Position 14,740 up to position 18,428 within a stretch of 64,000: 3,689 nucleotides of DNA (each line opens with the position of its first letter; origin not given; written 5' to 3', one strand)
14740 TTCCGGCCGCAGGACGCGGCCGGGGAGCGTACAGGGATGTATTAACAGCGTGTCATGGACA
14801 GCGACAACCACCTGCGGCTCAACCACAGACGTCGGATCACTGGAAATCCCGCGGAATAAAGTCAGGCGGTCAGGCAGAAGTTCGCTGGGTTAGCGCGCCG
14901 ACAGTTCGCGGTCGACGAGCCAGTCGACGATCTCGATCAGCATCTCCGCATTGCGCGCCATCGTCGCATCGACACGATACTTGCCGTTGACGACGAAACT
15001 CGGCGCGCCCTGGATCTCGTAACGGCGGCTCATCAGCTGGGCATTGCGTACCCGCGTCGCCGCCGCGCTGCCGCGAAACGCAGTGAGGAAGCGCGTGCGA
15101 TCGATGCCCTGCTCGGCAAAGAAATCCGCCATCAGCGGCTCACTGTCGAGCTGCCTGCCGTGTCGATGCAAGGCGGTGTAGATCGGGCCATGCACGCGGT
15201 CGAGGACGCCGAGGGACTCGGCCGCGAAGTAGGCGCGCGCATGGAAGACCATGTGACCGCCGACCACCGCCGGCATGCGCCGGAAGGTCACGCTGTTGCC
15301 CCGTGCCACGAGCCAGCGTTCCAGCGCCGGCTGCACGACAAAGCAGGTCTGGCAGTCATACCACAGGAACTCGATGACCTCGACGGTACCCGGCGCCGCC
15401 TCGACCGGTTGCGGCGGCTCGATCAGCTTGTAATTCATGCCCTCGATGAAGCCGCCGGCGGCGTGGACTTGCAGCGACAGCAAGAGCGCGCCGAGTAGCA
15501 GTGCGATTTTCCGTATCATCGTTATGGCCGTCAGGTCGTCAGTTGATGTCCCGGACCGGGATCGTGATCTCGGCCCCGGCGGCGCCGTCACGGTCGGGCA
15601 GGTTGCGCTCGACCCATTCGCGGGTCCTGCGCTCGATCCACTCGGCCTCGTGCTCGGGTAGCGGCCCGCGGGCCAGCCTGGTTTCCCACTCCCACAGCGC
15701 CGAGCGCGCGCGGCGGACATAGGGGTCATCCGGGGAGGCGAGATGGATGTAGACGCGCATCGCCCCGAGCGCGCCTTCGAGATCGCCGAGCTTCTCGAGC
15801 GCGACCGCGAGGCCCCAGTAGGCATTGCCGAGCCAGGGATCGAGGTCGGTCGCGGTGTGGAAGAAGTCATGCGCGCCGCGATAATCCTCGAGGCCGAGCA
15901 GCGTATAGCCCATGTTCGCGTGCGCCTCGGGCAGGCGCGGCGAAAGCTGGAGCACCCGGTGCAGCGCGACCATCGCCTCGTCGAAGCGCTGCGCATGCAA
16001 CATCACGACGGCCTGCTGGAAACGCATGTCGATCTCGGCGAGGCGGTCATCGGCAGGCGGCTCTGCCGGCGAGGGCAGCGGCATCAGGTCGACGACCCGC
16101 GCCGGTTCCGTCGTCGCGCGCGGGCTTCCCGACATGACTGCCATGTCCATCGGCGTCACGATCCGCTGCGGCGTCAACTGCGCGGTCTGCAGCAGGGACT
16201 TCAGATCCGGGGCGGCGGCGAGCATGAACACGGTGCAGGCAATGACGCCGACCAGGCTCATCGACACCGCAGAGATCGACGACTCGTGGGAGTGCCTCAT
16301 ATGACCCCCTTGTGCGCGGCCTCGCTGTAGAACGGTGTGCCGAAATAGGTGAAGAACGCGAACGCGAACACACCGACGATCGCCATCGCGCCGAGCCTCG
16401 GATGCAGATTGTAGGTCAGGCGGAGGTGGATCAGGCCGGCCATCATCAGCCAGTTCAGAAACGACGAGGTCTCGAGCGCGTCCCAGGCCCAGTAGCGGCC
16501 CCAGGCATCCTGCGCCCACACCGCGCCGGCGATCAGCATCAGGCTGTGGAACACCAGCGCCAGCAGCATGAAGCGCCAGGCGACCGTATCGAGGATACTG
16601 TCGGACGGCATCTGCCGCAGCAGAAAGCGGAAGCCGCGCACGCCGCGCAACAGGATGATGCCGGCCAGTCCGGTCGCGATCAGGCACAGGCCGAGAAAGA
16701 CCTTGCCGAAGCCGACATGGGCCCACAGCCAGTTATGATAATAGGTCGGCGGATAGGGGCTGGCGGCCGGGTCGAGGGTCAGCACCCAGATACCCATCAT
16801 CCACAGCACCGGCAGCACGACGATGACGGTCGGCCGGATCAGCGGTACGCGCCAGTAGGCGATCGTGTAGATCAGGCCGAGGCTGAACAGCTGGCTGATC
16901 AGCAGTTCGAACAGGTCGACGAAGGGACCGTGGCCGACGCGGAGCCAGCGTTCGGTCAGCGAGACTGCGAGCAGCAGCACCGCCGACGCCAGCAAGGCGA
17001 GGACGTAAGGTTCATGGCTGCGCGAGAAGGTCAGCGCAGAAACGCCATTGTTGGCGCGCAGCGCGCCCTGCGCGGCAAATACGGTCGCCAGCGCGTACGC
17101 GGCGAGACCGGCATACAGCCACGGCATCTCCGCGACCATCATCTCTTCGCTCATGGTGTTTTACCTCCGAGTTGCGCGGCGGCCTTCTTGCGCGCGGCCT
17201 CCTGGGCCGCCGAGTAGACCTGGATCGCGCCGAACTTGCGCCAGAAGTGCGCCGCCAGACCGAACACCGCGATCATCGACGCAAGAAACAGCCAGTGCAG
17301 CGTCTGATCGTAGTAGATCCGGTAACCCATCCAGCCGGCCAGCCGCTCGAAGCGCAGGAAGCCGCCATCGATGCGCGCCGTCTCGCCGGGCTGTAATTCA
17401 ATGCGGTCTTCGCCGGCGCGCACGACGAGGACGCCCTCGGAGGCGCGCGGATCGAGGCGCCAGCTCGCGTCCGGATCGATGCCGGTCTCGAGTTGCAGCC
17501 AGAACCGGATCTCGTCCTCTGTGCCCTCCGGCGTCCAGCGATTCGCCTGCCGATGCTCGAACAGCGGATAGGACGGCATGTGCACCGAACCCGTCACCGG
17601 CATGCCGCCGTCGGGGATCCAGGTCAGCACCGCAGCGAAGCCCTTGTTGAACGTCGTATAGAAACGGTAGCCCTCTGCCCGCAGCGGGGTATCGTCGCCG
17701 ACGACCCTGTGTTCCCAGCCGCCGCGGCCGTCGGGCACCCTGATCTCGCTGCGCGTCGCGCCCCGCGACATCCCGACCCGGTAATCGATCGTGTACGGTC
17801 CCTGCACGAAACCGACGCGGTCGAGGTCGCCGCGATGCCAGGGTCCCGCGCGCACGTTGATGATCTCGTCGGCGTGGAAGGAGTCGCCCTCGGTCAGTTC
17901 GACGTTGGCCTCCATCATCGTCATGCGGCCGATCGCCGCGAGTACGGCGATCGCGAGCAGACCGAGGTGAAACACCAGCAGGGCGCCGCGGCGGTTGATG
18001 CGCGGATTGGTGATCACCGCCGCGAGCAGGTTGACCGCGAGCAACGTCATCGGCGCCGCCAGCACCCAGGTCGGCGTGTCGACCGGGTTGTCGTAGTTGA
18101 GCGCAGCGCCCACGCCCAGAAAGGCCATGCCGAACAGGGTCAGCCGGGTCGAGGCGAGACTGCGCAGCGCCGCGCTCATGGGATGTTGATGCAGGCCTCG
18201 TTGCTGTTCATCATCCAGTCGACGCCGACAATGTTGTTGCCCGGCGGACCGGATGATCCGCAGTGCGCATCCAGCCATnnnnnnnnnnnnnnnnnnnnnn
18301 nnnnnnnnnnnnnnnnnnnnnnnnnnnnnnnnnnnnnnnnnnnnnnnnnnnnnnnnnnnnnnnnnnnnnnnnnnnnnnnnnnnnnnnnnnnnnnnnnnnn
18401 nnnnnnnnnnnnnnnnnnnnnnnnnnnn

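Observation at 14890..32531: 17-kb minus-strand gene train: multiheme cytochromes, dedicated System II maturation, NHL propellers, cupredoxin lipoprotein, OM beta-barrels and a PPIase — candidate porin-cytochrome electron conduit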

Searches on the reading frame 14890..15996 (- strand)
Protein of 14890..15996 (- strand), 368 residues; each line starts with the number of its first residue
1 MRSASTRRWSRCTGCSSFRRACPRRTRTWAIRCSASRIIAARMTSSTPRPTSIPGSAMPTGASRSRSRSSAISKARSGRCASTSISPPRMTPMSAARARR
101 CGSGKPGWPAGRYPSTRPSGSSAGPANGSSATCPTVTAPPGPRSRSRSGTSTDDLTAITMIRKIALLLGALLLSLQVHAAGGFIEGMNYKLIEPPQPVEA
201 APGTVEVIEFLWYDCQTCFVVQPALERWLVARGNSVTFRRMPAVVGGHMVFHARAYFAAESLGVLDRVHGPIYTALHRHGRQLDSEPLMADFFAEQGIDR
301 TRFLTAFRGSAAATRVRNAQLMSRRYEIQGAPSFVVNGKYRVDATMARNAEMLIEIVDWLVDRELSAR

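Call 5: search_protein_families(library=pfam, max_evalue=0.01, proteins=[window:14890-15996:-])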
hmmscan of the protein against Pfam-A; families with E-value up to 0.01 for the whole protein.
window:14890-15996:- (368 aa): 2 families
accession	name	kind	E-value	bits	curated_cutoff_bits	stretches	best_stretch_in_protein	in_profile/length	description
PF01323.26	DSBA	-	3.9e-11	43.5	25.6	1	224-342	63-178/191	DSBA-like thioredoxin domain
PF13462.12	Thioredoxin_4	-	0.0068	17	23.2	0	269-347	80-156/165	Thioredoxin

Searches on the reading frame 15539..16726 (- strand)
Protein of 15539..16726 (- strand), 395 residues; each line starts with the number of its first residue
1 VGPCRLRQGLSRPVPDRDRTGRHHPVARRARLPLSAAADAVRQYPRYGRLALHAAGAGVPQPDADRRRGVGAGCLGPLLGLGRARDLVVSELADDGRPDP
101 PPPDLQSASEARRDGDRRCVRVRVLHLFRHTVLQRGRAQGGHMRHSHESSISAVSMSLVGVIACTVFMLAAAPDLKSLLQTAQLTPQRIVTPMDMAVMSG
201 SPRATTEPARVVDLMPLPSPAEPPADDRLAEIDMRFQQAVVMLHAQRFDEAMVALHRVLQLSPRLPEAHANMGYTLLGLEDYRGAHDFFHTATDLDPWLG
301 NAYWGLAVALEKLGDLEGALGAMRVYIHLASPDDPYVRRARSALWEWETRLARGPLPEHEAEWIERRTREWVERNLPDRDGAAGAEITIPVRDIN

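Call 5: search_protein_families(library=pfam, max_evalue=0.01, proteins=[window:15539-16726:-])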
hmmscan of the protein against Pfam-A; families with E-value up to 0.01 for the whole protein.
window:15539-16726:- (395 aa): 10 families
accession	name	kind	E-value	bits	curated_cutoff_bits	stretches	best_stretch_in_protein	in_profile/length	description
PF07719.23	TPR_2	-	1.7e-11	43.7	27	1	266-297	1-32/34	Tetratricopeptide repeat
PF14559.12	TPR_19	-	1.2e-08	35.6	25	1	276-343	1-67/68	Tetratricopeptide repeat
PF00515.34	TPR_1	-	2.3e-07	30.8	27.8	0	266-297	1-32/34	Tetratricopeptide repeat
PF13414.12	TPR_11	-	2.4e-07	30.8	26.8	1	246-277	8-39/42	TPR repeat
PF13432.12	TPR_16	-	4e-06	27.6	32.7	1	272-332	3-63/65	Tetratricopeptide repeat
PF13428.12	TPR_14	-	3.3e-05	24.6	23.5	0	237-273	6-42/44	Tetratricopeptide repeat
PF13371.12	TPR_9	-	5e-05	23.7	35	0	243-297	6-60/73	Tetratricopeptide repeat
PF13174.12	TPR_6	-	0.00024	22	26.3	0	302-327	2-27/33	Tetratricopeptide repeat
PF13181.12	TPR_8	-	0.0035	17.8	25.7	0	267-297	2-32/34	Tetratricopeptide repeat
PF13424.12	TPR_12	-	0.008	16.8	30.1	0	238-295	9-74/77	Tetratricopeptide repeat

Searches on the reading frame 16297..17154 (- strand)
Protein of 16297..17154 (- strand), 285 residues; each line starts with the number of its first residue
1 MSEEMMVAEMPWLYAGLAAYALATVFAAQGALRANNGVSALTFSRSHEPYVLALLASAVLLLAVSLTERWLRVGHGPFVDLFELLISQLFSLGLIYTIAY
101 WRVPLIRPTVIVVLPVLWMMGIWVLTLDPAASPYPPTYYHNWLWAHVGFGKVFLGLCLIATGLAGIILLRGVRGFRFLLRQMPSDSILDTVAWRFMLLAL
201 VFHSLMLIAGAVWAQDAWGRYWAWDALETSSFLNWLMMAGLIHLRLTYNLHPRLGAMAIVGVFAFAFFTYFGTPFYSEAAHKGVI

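Call 5: search_protein_families(library=pfam, max_evalue=0.01, proteins=[window:16297-17154:-])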
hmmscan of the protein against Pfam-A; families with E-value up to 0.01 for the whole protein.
window:16297-17154:- (285 aa): 1 family
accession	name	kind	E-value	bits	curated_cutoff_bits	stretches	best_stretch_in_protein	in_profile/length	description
PF01578.25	Cytochrom_C_asm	-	2.4e-20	73.5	29.9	1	90-280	13-211/212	Cytochrome C assembly protein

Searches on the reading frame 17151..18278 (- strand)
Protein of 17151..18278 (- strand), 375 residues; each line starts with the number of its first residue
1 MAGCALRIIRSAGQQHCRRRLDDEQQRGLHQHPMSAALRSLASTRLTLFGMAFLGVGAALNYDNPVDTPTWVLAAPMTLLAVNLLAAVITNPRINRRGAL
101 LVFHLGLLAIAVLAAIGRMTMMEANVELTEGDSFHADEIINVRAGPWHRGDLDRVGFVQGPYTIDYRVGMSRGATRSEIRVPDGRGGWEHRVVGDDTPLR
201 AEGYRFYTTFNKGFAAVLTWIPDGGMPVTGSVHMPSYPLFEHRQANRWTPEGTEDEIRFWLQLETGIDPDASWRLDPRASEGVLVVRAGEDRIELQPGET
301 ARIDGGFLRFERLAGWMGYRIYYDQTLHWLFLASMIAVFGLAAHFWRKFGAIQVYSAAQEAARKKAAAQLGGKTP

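Call 5: search_protein_families(library=pfam, max_evalue=0.01, proteins=[window:17151-18278:-])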
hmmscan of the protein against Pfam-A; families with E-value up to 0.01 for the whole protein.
window:17151-18278:- (375 aa): 1 family
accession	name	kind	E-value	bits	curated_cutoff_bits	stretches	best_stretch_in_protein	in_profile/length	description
PF05140.19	ResB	-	2.2e-09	37.1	24.6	1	96-211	150-265/486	ResB-like family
